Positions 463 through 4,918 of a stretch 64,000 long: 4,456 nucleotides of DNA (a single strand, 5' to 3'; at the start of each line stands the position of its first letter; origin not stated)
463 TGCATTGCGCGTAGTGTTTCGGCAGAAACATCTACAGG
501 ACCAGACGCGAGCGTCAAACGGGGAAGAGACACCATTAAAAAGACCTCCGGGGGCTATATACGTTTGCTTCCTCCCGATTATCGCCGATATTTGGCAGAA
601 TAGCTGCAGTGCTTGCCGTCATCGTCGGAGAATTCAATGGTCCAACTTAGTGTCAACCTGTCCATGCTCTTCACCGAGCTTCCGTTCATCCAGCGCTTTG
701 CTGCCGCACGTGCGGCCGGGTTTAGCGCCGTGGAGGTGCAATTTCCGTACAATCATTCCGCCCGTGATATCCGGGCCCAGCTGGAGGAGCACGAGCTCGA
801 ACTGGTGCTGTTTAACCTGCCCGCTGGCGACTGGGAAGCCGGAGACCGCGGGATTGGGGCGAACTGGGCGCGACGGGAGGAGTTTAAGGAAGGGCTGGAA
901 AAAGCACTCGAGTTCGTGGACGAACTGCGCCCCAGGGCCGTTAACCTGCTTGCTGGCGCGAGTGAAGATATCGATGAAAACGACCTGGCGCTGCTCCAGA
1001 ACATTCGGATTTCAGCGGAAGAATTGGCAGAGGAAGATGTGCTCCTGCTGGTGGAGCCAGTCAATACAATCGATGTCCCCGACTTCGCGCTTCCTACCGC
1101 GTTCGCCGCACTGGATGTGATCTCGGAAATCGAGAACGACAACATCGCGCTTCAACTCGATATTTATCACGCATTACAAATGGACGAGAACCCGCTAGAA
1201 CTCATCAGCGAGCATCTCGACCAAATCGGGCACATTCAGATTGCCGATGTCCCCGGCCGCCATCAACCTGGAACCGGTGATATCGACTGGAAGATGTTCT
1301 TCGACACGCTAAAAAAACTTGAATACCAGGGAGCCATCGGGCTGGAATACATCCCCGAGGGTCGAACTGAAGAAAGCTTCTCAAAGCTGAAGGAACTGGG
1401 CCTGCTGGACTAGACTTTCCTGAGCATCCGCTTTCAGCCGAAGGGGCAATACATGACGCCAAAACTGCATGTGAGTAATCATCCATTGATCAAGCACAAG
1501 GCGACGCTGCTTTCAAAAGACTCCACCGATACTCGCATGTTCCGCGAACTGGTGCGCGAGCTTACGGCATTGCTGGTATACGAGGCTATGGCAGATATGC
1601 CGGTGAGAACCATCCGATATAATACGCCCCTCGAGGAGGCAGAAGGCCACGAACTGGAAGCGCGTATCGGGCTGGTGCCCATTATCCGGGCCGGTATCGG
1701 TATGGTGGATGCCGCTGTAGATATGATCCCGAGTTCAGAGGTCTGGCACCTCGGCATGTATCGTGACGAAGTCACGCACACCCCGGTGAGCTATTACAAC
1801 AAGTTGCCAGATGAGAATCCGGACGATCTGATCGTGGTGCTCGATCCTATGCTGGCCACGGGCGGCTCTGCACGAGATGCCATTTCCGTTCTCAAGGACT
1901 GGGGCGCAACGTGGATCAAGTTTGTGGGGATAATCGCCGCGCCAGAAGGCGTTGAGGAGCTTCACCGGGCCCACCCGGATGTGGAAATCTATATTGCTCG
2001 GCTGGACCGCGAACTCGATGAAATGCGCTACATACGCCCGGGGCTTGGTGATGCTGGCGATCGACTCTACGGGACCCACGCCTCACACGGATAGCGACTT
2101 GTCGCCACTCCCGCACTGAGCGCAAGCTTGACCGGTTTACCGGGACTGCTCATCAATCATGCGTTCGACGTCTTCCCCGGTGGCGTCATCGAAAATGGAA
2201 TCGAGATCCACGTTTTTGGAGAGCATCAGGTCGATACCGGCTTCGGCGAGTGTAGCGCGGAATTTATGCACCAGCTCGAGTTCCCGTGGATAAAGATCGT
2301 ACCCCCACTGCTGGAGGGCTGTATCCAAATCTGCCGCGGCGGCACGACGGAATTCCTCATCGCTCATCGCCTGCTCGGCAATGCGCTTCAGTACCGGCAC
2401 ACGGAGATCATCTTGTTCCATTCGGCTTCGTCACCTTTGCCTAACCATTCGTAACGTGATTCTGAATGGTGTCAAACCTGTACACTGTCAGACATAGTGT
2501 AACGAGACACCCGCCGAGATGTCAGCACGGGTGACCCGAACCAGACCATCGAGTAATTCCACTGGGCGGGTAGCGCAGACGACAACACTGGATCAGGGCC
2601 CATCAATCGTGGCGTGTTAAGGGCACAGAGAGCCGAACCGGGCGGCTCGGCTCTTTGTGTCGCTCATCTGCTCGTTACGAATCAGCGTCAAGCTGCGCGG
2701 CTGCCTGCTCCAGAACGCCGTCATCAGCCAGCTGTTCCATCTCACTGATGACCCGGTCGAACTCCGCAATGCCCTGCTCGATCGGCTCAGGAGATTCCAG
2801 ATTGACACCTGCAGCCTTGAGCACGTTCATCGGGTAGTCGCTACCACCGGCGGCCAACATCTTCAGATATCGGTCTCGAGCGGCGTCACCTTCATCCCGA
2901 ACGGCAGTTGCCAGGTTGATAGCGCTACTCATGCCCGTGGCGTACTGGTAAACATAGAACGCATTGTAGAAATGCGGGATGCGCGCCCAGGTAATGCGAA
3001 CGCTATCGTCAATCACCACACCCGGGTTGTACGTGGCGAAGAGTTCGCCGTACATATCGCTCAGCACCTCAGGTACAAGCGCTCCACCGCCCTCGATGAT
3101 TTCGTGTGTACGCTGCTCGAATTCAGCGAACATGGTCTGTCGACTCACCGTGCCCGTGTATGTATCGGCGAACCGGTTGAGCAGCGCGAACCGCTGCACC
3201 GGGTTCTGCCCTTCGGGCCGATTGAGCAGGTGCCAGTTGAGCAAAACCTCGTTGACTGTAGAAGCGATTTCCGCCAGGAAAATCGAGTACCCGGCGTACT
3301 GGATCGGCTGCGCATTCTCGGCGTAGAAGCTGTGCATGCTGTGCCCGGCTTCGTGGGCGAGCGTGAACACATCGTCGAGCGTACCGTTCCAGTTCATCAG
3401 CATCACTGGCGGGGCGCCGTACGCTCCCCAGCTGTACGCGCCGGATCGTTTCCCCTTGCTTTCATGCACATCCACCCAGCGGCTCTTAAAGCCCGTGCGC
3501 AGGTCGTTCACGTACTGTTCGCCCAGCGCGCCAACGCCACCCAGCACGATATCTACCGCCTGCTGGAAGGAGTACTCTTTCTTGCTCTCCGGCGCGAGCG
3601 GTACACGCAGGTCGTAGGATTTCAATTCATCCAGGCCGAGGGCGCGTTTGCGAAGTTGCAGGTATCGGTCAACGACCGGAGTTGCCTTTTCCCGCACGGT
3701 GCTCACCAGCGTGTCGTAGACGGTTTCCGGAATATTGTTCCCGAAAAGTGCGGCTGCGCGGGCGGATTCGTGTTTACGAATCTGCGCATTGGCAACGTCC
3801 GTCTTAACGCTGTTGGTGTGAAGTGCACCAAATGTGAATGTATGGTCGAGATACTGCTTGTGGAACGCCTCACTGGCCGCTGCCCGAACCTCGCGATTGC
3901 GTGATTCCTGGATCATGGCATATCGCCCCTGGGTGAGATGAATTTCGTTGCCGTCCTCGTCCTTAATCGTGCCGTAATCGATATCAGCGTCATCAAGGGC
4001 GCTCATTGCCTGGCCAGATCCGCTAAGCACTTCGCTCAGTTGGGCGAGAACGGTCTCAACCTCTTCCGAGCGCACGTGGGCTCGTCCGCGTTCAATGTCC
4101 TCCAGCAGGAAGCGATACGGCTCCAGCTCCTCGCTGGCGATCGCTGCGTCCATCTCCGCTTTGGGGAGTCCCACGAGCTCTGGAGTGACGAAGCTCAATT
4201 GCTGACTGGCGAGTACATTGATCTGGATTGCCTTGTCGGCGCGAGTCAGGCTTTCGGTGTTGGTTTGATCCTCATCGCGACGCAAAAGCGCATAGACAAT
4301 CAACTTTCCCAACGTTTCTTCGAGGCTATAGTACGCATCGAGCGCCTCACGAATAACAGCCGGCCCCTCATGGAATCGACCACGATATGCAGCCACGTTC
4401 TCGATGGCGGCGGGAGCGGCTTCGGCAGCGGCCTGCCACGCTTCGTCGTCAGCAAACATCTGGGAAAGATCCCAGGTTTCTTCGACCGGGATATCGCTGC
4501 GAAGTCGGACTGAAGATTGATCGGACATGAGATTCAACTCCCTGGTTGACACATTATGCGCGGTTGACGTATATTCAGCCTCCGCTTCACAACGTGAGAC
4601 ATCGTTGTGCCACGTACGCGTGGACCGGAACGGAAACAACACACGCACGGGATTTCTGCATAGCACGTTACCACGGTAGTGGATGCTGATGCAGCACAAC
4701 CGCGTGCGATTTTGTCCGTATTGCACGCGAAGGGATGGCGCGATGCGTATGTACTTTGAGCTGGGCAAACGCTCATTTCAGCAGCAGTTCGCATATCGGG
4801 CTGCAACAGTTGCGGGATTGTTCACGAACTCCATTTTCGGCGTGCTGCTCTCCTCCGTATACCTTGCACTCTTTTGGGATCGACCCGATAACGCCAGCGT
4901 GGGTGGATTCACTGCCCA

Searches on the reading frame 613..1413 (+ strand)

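Call 40: search_protein_families(library=pfam, proteins=[window:613-1413:+], max_evalue=0.0001)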
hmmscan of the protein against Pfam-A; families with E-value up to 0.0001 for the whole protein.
window:613-1413:+ (266 aa): 1 family
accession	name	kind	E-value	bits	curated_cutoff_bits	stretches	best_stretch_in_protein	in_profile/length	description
PF01261.30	AP_endonuc_2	-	2e-40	139.5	31.1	1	29-261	1-248/249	Xylose isomerase-like TIM barrel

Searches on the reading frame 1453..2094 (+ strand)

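Call 40: search_protein_families(library=pfam, proteins=[window:1453-2094:+], max_evalue=0.0001)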
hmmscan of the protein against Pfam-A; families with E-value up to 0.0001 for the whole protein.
window:1453-2094:+ (213 aa): 1 family
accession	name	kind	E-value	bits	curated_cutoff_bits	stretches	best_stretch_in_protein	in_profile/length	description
PF14681.12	UPRTase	-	2.3e-69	233.4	27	1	7-208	1-206/206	Uracil phosphoribosyltransferase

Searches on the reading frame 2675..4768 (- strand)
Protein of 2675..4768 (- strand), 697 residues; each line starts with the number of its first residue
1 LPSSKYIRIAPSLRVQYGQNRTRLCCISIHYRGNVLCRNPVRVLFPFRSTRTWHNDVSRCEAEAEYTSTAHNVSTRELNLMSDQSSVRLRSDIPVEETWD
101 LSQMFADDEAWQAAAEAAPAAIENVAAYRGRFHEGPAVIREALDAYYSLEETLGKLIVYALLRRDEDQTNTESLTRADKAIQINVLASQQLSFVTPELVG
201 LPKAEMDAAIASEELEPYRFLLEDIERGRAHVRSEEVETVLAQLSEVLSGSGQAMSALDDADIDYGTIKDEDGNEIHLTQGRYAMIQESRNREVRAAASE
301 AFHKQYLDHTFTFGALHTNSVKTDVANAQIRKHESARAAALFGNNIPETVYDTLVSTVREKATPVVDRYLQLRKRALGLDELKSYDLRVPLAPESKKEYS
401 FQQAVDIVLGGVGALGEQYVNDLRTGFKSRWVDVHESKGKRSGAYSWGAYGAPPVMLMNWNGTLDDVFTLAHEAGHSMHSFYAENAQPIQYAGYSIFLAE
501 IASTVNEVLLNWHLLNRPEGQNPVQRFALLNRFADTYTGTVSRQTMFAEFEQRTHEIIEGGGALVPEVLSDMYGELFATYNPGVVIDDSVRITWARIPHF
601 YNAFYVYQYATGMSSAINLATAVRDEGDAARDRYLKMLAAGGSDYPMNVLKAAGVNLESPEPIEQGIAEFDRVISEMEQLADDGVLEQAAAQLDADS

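Call 40: search_protein_families(library=pfam, proteins=[window:2675-4768:-], max_evalue=0.0001)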
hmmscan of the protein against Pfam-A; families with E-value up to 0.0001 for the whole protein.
window:2675-4768:- (697 aa): 2 families
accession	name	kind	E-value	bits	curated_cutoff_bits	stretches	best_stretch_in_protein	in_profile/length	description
PF01432.26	Peptidase_M3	-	9.1e-72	243.3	27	1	287-667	3-455/457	Peptidase family M3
PF08439.15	Peptidase_M3_N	-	1.7e-15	57.4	25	1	197-264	1-69/70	Oligopeptidase F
